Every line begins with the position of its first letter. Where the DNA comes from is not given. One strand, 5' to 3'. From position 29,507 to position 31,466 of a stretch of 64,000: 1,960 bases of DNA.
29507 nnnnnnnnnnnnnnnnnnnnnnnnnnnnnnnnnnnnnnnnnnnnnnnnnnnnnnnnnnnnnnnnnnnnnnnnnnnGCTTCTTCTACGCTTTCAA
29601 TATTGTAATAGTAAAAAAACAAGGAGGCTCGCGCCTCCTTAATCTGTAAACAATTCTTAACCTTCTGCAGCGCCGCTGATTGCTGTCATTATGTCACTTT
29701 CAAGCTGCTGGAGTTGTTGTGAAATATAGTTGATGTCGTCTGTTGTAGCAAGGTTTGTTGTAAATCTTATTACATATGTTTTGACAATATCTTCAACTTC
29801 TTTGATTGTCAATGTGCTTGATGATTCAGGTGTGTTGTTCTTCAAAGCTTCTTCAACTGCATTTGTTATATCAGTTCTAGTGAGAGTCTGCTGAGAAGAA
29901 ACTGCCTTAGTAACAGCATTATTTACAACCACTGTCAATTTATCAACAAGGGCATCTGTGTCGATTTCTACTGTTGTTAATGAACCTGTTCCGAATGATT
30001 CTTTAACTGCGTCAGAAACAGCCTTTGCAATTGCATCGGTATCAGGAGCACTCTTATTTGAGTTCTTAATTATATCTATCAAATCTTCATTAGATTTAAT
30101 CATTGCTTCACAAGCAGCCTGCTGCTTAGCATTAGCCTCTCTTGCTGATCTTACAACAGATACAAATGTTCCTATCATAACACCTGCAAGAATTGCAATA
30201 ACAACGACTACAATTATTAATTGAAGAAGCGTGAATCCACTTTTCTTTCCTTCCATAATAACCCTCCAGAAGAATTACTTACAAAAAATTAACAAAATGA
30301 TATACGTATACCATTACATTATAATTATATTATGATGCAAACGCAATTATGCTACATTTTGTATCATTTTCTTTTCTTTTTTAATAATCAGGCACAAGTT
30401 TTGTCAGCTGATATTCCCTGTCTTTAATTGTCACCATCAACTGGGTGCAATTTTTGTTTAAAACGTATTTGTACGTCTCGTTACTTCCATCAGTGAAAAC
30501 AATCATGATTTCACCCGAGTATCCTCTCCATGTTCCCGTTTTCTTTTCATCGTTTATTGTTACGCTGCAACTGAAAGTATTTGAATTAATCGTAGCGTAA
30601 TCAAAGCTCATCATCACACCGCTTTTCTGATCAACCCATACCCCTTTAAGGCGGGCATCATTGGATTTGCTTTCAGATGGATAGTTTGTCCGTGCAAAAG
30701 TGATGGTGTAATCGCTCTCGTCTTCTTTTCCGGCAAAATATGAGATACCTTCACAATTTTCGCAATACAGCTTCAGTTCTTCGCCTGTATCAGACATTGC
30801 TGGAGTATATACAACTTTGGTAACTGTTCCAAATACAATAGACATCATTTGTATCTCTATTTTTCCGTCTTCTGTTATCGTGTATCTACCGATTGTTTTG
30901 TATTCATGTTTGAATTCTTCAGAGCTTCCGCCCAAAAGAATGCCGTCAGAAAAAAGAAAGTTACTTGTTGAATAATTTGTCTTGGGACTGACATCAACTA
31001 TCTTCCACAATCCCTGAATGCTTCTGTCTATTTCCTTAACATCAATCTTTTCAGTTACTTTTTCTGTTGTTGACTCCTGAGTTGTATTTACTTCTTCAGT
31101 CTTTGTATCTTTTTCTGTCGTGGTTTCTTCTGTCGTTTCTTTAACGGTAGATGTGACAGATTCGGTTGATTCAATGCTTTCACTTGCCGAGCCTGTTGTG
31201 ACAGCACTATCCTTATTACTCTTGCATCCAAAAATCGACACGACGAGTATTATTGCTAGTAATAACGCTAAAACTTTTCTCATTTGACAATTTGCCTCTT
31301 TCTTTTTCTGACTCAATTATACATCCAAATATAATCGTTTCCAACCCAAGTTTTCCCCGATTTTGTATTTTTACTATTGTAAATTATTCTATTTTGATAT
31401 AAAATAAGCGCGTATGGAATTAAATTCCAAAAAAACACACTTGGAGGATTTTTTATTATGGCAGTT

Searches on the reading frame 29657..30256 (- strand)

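Call 61: search_protein_families(library=pfam, proteins=[window:29657-30256:-], max_evalue=0.01)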
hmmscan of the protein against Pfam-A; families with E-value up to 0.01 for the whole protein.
window:29657-30256:- (199 aa): 1 family
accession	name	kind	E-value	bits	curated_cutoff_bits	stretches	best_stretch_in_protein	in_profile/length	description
PF07963.17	N_methyl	-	0.0062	16.5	21.2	0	4-27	3-26/27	Prokaryotic N-terminal methylation motif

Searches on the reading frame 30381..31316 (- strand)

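Call 61: search_protein_families(library=pfam, proteins=[window:30381-31316:-], max_evalue=0.01)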
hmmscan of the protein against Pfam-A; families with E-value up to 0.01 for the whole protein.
window:30381-31316:- (311 aa): 2 families
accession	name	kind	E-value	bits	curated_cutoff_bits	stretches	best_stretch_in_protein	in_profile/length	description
PF21827.1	New_glue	-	4.3e-05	23.6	31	1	12-86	1-72/94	New glue protein family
PF01456.22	Mucin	-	0.001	19.5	34.7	1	37-93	31-113/143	Mucin-like glycoprotein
